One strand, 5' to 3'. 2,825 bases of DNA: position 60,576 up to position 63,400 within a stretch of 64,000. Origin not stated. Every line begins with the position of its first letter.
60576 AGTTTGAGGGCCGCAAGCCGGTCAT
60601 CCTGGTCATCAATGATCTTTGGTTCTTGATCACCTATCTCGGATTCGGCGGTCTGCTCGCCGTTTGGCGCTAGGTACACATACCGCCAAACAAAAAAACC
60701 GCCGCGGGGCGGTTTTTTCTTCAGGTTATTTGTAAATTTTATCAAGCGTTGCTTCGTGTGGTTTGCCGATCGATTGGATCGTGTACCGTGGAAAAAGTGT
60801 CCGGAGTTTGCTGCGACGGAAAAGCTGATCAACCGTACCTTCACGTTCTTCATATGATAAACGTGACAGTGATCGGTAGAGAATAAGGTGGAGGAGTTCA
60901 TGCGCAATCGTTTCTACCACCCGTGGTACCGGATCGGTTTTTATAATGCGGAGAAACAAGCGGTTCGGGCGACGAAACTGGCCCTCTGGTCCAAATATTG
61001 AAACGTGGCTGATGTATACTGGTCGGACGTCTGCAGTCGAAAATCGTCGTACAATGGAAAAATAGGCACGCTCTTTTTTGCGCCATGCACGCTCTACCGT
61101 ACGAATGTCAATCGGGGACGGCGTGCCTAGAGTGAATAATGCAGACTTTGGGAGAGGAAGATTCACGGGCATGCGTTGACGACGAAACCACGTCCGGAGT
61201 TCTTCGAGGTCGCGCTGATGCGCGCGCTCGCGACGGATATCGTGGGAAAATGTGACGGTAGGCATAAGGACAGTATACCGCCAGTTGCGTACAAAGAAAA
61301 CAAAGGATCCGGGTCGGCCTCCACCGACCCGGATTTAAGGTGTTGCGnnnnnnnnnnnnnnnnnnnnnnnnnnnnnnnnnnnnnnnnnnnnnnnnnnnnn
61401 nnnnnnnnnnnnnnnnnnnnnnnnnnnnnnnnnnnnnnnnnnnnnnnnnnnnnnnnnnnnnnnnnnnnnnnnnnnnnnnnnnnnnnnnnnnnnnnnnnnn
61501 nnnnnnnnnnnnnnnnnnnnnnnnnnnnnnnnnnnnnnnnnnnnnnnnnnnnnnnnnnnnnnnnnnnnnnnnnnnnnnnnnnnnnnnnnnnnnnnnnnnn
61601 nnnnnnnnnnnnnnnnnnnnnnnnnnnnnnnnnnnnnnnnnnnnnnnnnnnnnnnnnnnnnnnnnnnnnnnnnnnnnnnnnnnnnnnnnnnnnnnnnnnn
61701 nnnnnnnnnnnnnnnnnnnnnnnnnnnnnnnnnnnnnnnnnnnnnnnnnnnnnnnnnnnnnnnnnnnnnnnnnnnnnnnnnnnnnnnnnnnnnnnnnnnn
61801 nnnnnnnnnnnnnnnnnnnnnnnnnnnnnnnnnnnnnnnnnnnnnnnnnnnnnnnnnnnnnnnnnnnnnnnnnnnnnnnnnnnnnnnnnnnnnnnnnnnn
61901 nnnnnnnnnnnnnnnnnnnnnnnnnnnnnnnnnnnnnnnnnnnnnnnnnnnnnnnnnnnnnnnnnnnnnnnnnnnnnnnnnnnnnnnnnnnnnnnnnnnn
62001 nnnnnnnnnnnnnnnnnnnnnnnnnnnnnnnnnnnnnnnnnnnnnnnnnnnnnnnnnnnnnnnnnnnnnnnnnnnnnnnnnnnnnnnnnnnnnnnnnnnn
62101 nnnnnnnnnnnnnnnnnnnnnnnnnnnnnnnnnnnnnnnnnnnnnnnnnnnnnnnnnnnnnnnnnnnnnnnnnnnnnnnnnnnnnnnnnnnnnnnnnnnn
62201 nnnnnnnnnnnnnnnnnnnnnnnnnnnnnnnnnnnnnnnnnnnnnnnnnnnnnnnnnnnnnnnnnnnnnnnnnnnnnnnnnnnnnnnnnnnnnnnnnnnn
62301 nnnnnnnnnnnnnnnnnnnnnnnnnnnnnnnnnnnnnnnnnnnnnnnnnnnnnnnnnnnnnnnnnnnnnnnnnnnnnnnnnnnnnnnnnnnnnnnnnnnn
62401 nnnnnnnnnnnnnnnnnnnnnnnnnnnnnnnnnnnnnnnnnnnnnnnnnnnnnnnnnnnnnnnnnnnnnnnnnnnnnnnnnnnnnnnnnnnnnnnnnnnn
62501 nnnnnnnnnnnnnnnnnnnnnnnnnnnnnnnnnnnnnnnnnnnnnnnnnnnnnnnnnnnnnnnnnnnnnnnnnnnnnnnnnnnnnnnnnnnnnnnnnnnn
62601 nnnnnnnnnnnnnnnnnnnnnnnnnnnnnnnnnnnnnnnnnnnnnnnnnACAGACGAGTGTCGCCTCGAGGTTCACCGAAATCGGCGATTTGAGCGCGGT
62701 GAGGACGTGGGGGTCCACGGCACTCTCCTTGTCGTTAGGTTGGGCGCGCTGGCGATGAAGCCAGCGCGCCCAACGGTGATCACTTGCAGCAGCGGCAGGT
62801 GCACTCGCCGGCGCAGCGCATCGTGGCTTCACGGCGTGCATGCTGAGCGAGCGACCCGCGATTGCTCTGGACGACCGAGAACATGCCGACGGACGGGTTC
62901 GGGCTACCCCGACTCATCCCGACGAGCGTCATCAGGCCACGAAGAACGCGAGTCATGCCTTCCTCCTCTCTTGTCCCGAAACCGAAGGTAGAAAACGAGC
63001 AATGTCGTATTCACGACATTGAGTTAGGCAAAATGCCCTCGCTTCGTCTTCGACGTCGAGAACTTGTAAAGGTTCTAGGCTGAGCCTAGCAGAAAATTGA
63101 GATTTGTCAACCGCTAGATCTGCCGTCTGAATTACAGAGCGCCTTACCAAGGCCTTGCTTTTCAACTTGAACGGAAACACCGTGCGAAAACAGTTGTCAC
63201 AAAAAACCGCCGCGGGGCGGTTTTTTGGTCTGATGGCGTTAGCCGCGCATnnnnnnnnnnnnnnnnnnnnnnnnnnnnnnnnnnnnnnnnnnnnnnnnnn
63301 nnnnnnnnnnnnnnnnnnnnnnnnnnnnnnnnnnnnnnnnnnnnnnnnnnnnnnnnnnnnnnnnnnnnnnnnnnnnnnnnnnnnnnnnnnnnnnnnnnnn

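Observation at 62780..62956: Unannotated 58-aa ORF with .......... C-terminus immediately upstream of the rSAM gene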

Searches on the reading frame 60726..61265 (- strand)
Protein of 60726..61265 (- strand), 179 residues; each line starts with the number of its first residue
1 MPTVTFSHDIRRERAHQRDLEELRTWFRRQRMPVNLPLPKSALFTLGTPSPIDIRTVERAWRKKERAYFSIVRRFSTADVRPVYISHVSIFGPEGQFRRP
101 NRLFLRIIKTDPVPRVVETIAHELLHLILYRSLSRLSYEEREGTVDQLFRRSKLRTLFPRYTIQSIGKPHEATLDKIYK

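Call 4: search_protein_families(library=ncbifam, proteins=[window:60726-61265:-], max_evalue=0.01)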
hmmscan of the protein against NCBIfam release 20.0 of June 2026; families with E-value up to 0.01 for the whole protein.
window:60726-61265:- (179 aa): 0 families

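Call 5: search_protein_families(library=pfam, proteins=[window:60726-61265:-], max_evalue=0.01)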
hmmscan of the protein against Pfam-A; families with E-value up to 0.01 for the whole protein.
window:60726-61265:- (179 aa): 0 families

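Call 20: find_homologous_proteins(query=window:60726-61265:-, max_evalue=0.001)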
Query window:60726-61265:- (179 aa): 3 proteins with E <= 0.001 among 110 candidates.
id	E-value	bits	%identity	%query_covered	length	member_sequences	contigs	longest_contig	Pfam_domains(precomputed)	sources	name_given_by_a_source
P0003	1.4e-112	391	100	100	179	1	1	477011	-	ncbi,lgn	-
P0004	3.7e-79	282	72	99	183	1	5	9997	-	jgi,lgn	jgi:hypothetical protein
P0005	2.2e-31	127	45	99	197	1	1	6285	-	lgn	-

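Call 23: find_homologous_proteins(query=A1, max_evalue=0.001)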
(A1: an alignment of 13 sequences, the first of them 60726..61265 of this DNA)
Query A1 (13 sequences) (179 aa, profile of the alignment): 36 proteins with E <= 0.001 among 1919 candidates.
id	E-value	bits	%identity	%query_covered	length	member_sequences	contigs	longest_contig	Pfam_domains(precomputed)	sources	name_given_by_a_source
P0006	3.8e-84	299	38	100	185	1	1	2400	-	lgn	-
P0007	1.6e-83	297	40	94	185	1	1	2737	-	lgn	-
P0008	7.7e-83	295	43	94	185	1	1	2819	-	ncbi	ncbi:MAG: hypothetical protein ACFFG0_52285 [Candidatus Thorarchaeota archaeon]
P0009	4.1e-82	292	41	94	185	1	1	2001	-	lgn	-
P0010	4.2e-82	292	40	99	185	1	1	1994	-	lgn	-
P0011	9.6e-82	291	39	99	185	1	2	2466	-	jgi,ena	-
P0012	3.5e-81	289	41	99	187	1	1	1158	-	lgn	-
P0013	8.2e-81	288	38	99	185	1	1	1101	-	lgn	-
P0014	1.2e-80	288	41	97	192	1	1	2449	-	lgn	-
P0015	1.2e-80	288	39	99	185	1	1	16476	-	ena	-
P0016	2.2e-80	287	37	99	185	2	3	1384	-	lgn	-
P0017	7.9e-80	285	39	99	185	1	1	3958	-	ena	-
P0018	2.7e-79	283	36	99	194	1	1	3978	-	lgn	-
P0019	2.4e-78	280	37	99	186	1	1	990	-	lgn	-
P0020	7.9e-78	278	37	99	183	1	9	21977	-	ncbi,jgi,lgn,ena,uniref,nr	ncbi:MAG: hypothetical protein COV57_01725 [Candidatus Liptonbacteria bacterium CG11_big_fil_rev_8_2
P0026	2.8e-77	277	38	94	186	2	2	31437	-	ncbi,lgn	-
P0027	7.9e-75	269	32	100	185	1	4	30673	-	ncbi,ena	-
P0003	5.8e-65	237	100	100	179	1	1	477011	-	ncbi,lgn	-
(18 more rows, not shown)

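Call 28: search_protein_families(library=pfam, alignment_id=A3, max_evalue=1)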
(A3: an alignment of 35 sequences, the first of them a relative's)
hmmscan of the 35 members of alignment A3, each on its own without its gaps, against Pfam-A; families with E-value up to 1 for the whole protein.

A. member 1, P0003 (179 aa): 2 families
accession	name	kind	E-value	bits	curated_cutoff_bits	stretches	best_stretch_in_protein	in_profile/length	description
PF06114.19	Peptidase_M78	-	0.027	14.7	22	1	97-136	23-62/123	IrrE N-terminal-like domain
PF10263.15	SprT-like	-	0.033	14.5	25.6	1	106-130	51-75/108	SprT-like family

B. families by the number of members that match (of 35 scanned): 34 families (the first 25 are shown)
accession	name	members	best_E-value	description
PF18958.6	DUF5700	13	0.0021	Putative zinc dependent peptidase (DUF5700)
PF10263.15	SprT-like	9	0.024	SprT-like family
PF10026.15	DUF2268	6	0.0002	Predicted Zn-dependent protease (DUF2268)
PF18461.7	Atypical_Card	6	0.0062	Atypical caspase recruitment domain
PF06114.19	Peptidase_M78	5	0.0052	IrrE N-terminal-like domain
PF01920.25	Prefoldin_2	4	0.025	Prefoldin subunit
PF16544.10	STAR_dimer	2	0.011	Homodimerisation region of STAR domain protein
PF25448.1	DUF7897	2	0.023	Domain of unknown function (DUF7897)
PF23589.2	WH_AprA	2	0.026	AprA winged helix domain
PF19903.4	DUF6376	2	0.037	Family of unknown function (DUF6376)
PF09768.15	Peptidase_M76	2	0.06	Peptidase M76 family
PF01433.26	Peptidase_M1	2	0.074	Peptidase family M1 domain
PF07688.17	KaiA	2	0.11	KaiA C-terminal domain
PF11955.13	PORR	1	0.023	Plant organelle RNA recognition domain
PF02344.20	Myc-LZ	1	0.035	Myc leucine zipper domain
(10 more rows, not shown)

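Call 37: predict_structure(alignment_id=A3)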
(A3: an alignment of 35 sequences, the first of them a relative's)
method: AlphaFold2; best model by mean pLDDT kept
length: 179 residues; sequences in the alignment: 35
mean_pLDDT: 89.3   pTM: 0.87
mean pLDDT of the five models: 89.3, 89.0, 88.8, 86.1, 86.0
residues with pLDDT >= 90: 112; 70-90: 53; 50-70: 12; < 50: 2
segments of 3 or more residues with pLDDT < 50: none
pLDDT, mean of each block of 10 residues (from residue 1): 90 87 87 77 53 82 98 97 93 92 87 93 98 95 97 97 88 96
secondary structure, 60 per line:
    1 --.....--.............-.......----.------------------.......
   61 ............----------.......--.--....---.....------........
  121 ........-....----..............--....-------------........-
elements in order: E3-7 H10-22 H24-30 H54-72 E83-89 E95-98 E102-106 H113-128 H130-133 H138-151 H154-157 H171-178

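Call 45: search_solved_structures(query=A3, max_evalue=10, show_alignments=3)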
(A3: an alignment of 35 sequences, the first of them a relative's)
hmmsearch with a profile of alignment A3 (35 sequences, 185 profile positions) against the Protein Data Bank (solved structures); distinct sequences matched with E-value up to 10: 0.

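Call 49: search_protein_families(library=ncbifam, alignment_id=A3, max_evalue=1)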
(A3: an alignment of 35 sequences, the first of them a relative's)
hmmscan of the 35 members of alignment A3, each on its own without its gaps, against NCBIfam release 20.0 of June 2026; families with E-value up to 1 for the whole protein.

A. member 1, P0003 (179 aa): 0 families

B. families by the number of members that match (of 35 scanned): 12 families
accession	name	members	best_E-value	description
NF038196.1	ferrodoxin_EFR1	2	0.12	EFR1 family ferrodoxin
TIGR04267.2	mod_HExxH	1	0.0014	aKG-HExxH-type peptide beta-hydroxylase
NF010349.0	PRK13777.1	1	0.0099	HTH-type transcriptional regulator Hpr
NF006819.0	PRK09344.1-1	1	0.024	phosphoenolpyruvate carboxykinase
NF041506.1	VapD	1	0.036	VapD family protein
TIGR01438.1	TGR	1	0.049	thioredoxin and glutathione reductase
NF001645.0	PRK00420.1-2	1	0.081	hypothetical protein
NF011072.0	PRK14502.1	1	0.1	bifunctional mannosyl-3-phosphoglycerate synthase/mannosyl-3 phosphoglycerate phosphatase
NF045995.1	MAG0865_DivIVA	1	0.14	MAG0865 family DivIVA-related protein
NF007178.0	PRK09609.1-3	1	0.19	hypothetical protein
TIGR01314.1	gntK_FGGY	1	0.2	gluconokinase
TIGR01760.1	tape_meas_TP901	1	0.21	phage tail tape measure protein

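Call 54: find_encoding_contigs(protein=P0026, flank=7000, max_places=2)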
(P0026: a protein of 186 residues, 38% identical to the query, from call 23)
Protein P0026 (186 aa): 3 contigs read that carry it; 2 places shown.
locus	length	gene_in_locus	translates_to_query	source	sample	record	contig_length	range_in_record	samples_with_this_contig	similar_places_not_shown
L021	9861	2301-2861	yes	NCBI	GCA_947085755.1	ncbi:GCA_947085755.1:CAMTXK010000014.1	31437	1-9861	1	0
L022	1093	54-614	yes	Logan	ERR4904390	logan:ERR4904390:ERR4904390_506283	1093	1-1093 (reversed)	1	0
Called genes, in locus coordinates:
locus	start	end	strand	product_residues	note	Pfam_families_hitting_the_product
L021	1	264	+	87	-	?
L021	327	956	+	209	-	-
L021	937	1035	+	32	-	-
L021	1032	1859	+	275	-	PF13489:Methyltransf_23, PF08241:Methyltransf_11 (faint), PF08242:Methyltransf_12 (weak), PF13649:Methyltransf_25 (weak), PF13847:Methyltransf_31 (weak)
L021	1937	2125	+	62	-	PF02518:HATPase_c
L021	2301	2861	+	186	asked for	-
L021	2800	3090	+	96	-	-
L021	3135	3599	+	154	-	PF00293:NUDIX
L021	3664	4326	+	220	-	-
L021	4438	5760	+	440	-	PF13393:tRNA-synt_His, PF03129:HGTP_anticodon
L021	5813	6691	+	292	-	PF00763:THF_DHG_CYH, PF02882:THF_DHG_CYH_C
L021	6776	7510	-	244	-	-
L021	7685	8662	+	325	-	PF00579:tRNA-synt_1b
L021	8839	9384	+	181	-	PF00717:Peptidase_S24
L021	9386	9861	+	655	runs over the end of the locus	PF13588:HSDR_N_2, PF02384:N6_Mtase, PF07669:Eco57I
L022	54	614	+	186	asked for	-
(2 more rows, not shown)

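Call 55: find_encoding_contigs(protein=P0020, flank=7000, max_places=2)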
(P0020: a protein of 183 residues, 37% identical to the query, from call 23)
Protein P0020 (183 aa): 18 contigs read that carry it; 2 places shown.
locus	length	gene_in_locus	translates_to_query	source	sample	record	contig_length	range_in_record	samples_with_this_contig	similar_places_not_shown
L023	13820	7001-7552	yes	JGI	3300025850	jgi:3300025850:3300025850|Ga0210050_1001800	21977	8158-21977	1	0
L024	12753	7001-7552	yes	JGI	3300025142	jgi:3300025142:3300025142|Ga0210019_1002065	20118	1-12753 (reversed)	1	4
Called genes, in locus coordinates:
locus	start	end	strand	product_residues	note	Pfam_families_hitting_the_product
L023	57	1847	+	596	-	PF07676:PD40 (weak), PF25174:Beta-prop_THOC3, PF26549:Tricorn_N, PF26550:Tricorn_2nd, PF00561:Abhydrolase_1 (weak), PF01738:DLH, PF00326:Peptidase_S9, PF20434:BD-FAE, +6 more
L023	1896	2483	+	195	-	PF13302:Acetyltransf_3, PF13420:Acetyltransf_4, PF00583:Acetyltransf_1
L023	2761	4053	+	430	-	PF04055:Radical_SAM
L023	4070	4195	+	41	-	-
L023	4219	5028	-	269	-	-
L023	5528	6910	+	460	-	PF04055:Radical_SAM, PF05402:PqqD (weak)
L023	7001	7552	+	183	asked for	-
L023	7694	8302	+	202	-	-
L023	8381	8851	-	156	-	PF13673:Acetyltransf_10, PF00583:Acetyltransf_1, PF13508:Acetyltransf_7, PF08445:FR47 (weak)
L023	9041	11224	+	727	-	-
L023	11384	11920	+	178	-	-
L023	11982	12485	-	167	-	PF20329:DUF6624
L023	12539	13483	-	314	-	PF21068:ATPgraspMvdD (weak)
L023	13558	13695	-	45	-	-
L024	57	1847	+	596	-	PF07676:PD40 (weak), PF25174:Beta-prop_THOC3, PF26549:Tricorn_N, PF26550:Tricorn_2nd, PF00561:Abhydrolase_1 (weak), PF01738:DLH, PF00326:Peptidase_S9, PF20434:BD-FAE, +6 more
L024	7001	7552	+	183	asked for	-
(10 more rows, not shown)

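Call 56: find_encoding_contigs(protein=P0027, flank=7000, max_places=2)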
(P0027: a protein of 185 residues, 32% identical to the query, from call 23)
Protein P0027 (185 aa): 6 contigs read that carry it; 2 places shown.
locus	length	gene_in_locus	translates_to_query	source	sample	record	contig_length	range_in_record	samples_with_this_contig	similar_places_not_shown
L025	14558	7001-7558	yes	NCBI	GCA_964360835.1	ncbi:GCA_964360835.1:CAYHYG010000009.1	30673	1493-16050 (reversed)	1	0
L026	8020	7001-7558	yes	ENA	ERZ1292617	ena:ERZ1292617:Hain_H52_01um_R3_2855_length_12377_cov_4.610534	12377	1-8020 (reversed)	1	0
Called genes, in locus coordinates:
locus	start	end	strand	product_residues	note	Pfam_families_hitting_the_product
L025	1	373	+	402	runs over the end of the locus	PF00155:Aminotran_1_2, PF01053:Cys_Met_Meta_PP (weak)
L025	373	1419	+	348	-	PF04909:Amidohydro_2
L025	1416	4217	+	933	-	PF16927:HisKA_7TM, PF13492:GAF_3 (faint), PF01590:GAF (weak), PF13185:GAF_2 (weak), PF00512:HisKA, PF02518:HATPase_c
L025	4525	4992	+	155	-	PF20329:DUF6624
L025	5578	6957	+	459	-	PF04055:Radical_SAM, PF13186:SPASM (weak)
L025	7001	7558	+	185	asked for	-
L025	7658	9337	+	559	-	PF00005:ABC_tran, PF00006:ATP-synt_ab (faint), PF02463:SMC_N (faint), PF03193:RsgA_GTPase (faint), PF13175:AAA_15 (faint), PF13304:AAA_21 (weak), PF12848:ABC_tran_Xtn (weak), PF00005:ABC_tran, +4 more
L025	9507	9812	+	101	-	PF19673:DUF6176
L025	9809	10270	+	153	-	PF04073:tRNA_edit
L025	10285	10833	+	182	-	PF03848:TehB, PF13489:Methyltransf_23, PF13847:Methyltransf_31 (weak), PF08241:Methyltransf_11, PF08242:Methyltransf_12, PF13649:Methyltransf_25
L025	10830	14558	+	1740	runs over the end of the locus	?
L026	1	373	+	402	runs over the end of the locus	PF00155:Aminotran_1_2, PF01053:Cys_Met_Meta_PP (weak)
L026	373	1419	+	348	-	PF04909:Amidohydro_2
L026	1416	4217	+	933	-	PF16927:HisKA_7TM, PF13492:GAF_3 (faint), PF01590:GAF (weak), PF13185:GAF_2 (weak), PF00512:HisKA, PF02518:HATPase_c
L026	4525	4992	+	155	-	PF20329:DUF6624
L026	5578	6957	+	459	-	PF04055:Radical_SAM, PF13186:SPASM (weak)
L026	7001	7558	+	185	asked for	-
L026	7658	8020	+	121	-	?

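Call 72: find_encoding_contigs(protein=P0003, flank=10000, max_places=2)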
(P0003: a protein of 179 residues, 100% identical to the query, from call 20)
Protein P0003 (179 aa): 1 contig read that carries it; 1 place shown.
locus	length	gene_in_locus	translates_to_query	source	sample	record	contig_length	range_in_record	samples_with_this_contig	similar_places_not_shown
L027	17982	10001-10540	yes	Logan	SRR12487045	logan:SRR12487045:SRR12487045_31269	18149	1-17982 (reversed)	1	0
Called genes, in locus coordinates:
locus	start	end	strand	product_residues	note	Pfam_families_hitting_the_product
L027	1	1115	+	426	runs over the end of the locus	?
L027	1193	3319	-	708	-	PF01935:DUF87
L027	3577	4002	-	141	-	-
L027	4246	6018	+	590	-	PF04055:Radical_SAM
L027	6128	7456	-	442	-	-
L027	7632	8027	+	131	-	PF22677:Ble-like_N (weak), PF00903:Glyoxalase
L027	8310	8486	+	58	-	-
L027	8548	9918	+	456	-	PF04055:Radical_SAM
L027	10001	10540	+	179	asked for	-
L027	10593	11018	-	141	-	PF08570:DUF1761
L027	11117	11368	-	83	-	-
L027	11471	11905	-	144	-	-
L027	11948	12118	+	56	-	-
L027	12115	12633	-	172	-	PF13302:Acetyltransf_3 (weak), PF00583:Acetyltransf_1, PF13508:Acetyltransf_7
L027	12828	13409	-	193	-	-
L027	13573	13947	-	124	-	-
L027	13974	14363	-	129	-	-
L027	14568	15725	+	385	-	-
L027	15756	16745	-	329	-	-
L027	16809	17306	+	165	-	-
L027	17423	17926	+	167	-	-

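Call 73: search_protein_families(library=ncbifam, proteins=[L027:4246-6018:+, L027:6128-7456:-, L023:2761-4053:+, L023:4070-4195:+, L023:7694-8302:+, L023:4219-5028:-], max_evalue=0.001)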
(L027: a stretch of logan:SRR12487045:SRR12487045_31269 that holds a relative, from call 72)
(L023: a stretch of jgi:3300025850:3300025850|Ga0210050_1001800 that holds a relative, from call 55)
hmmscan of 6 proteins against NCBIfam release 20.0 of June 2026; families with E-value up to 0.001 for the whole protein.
L027:4246-6018:+ (590 aa): 2 families
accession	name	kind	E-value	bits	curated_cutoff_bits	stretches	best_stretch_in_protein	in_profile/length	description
TIGR04013.1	B12_SAM_MJ_1487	hypoth_equivalog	7.6e-05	21.7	251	1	395-481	255-334/382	TIGR04013 family B12-binding domain/radical SAM domain-containing protein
TIGR04479.1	bcpD_PhpK_rSAM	subfamily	0.00025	19.6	600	1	412-480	347-409/504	PhpK family radical SAM P-methyltransferase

L027:6128-7456:- (442 aa): 0 families

L023:2761-4053:+ (430 aa): 53 families (the best 25 are shown)
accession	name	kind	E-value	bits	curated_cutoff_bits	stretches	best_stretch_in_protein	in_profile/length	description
TIGR04064.1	rSAM_nif11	equivalog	6.4e-34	117.4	518.7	1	68-269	67-264/459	nif11-like peptide radical SAM maturase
NF047865.1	rSAM_PapB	equivalog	5.4e-31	108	340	1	81-407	6-326/330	PapB family radical SAM/SPASM ranthipeptide maturase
TIGR03974.1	rSAM_six_Cys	equivalog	7.1e-30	104.3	425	1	86-228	105-246/451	thioether cross-link-forming SCIFF peptide maturase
NF040492.1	not_ScfB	exception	1.8e-25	89.7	855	1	86-267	103-284/450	ScfB-related radical SAM/SPASM orphan maturase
NF038107.1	rSAM_NF038107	equivalog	5.8e-25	87.9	600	1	8-358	11-367/444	Cys-every-fifth radical SAM/SPASM peptide maturase CefB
TIGR03906.1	quino_hemo_SAM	equivalog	1.2e-23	83.5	453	1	85-272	101-288/467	quinohemoprotein amine dehydrogenase maturation protein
TIGR04068.1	rSAM_ocin_clost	equivalog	5.6e-21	75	500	1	85-224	91-230/462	Cys-rich peptide radical SAM maturase CcpM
NF041298.1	rSAM_mat_DynA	equivalog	6e-21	74.8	450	1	82-257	5-177/356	dynobactin maturation radical SAM/SPASM protein DynA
TIGR04280.1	geopep_mat_rSAM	hypoth_equivalog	2.4e-20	72.9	400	1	5-252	11-255/428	geopeptide radical SAM maturase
TIGR03942.1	sulfatase_rSAM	equivalog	5.1e-20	71.9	349.45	1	87-255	10-177/363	anaerobic sulfatase maturase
TIGR03978.1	rSAM_paired_1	equivalog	1.4e-19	70.2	370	1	82-255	87-258/466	His-Xaa-Ser system radical SAM maturase HxsB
TIGR04115.1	rSAM_Cxxx_rpt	equivalog_domain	8.4e-19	68.3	350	1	81-356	5-287/359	radical SAM peptide maturase, CXXX-repeat target family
TIGR04463.1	rSAM_vs_C_rich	equivalog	4.3e-17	62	525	1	80-252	84-254/438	TIGR04463 family radical SAM/SPASM RiPP maturase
TIGR04334.1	rSAM_Clo7bot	equivalog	4.9e-14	51.8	600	1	80-264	92-273/440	radical SAM/SPASM domain Clo7bot peptide maturase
NF010321.0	PRK13758.1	equivalog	8.1e-14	51.5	441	1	87-255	14-182/370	anaerobic sulfatase-maturase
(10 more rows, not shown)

L023:4070-4195:+ (41 aa): 0 families

L023:7694-8302:+ (202 aa): 0 families

L023:4219-5028:- (269 aa): 0 families

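Call 81: fold_search(model_id=the predicted structure, library=pdb)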
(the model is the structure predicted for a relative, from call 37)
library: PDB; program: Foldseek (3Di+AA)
matches with E <= 10: 115; with E <= 0.001: 0
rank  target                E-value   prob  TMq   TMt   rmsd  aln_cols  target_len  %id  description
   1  3q7j_A                2.0e-01  0.33  0.32  0.10   6.2       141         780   16  Engineered Thermoplasma Acidophilum F3 factor mimics human aminopeptidase N (APN) as a target for anticancer drug deve (released 2011-07-27)
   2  6oiu_D                6.2e-01  0.12  0.24  0.07  10.3       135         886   13  X-ray crystal structure of the ectodomain of the Toxoplasma gondii ME49 Aminopeptidase N (TGME49_224350) (released 2020-09-30)
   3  6oiu_C                8.0e-01  0.16  0.28  0.07   8.5       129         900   13  X-ray crystal structure of the ectodomain of the Toxoplasma gondii ME49 Aminopeptidase N (TGME49_224350) (released 2020-09-30)
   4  4xmz                  8.0e-01  0.12  0.26  0.08   7.1       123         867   10  Crystal Structure of Met260Ala mutant of E. coli Aminopeptidase N in complex with 2,4-diaminobutyric acid (released 2016-01-27)
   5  5yo1                  9.0e-01  0.18  0.26  0.07   5.2        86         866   14  Structure of ePepN E298A mutant in complex with Puromycin (released 2018-11-07)
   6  6oiu_B                1.0e+00  0.16  0.29  0.07  10.0       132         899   14  X-ray crystal structure of the ectodomain of the Toxoplasma gondii ME49 Aminopeptidase N (TGME49_224350) (released 2020-09-30)
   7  4xo4                  1.0e+00  0.10  0.21  0.06   6.4        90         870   13  Crystal Structure of E. coli Aminopeptidase N in complex with L-Methionine (released 2016-01-27)
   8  6oiu_A                1.2e+00  0.08  0.24  0.06  11.2       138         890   15  X-ray crystal structure of the ectodomain of the Toxoplasma gondii ME49 Aminopeptidase N (TGME49_224350) (released 2020-09-30)
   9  2dqm                  1.5e+00  0.14  0.26  0.07   5.2        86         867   15  Crystal Structure of Aminopeptidase N complexed with bestatin (released 2006-08-01)
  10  2hpo                  2.0e+00  0.12  0.26  0.07   5.5        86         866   15  Structure of Aminopeptidase N from E. coli Suggests a Compartmentalized, Gated Active Site (released 2006-08-15)
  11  3puu                  2.3e+00  0.10  0.24  0.06   5.6        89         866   15  Crystal Structure of Glu121Gln mutant of E. coli Aminopeptidase N (released 2011-11-16)
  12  7vpp_C                2.3e+00  0.10  0.24  0.06   5.1        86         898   19  Structures of a deltacoronavirus spike protein bound to porcine and human receptors indicate the risk of virus adaptat (released 2022-03-16)
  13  6u7g_B                2.3e+00  0.06  0.28  0.08  11.4       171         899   11  HCoV-229E RBD Class V in complex with human APN (released 2019-11-13)
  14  5lhd_A                2.4e+00  0.06  0.28  0.08  11.4       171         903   11  Structure of glycosylated human aminopeptidase N (released 2017-04-05)
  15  7jtv_A                2.4e+00  0.04  0.25  0.06  16.1       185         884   11  Structure of IMPa from Pseudomonas aeruginosa in complex with an O-glycopeptide (released 2020-12-16)
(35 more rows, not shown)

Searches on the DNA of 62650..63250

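Call 43: search_rna_families(source=window, start=62650, end=63250, threshold=evalue, max_evalue=1)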
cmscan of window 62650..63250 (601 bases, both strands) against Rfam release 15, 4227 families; matches with E-value up to 1: 3.
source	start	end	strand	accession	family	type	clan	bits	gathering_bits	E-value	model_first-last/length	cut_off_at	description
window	63128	63229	+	RF00106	RNAI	Gene; antisense;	-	20.3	47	0.23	1-102/102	no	RNAI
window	62739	62775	+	RF04168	MIR839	Gene; miRNA;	-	16.7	200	0.87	1-267/267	no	MIR839 microRNA precursor family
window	63202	63250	-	RF00624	P9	Gene;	-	15.9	43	0.86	25-74/74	5'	Pseudomonas sRNA P9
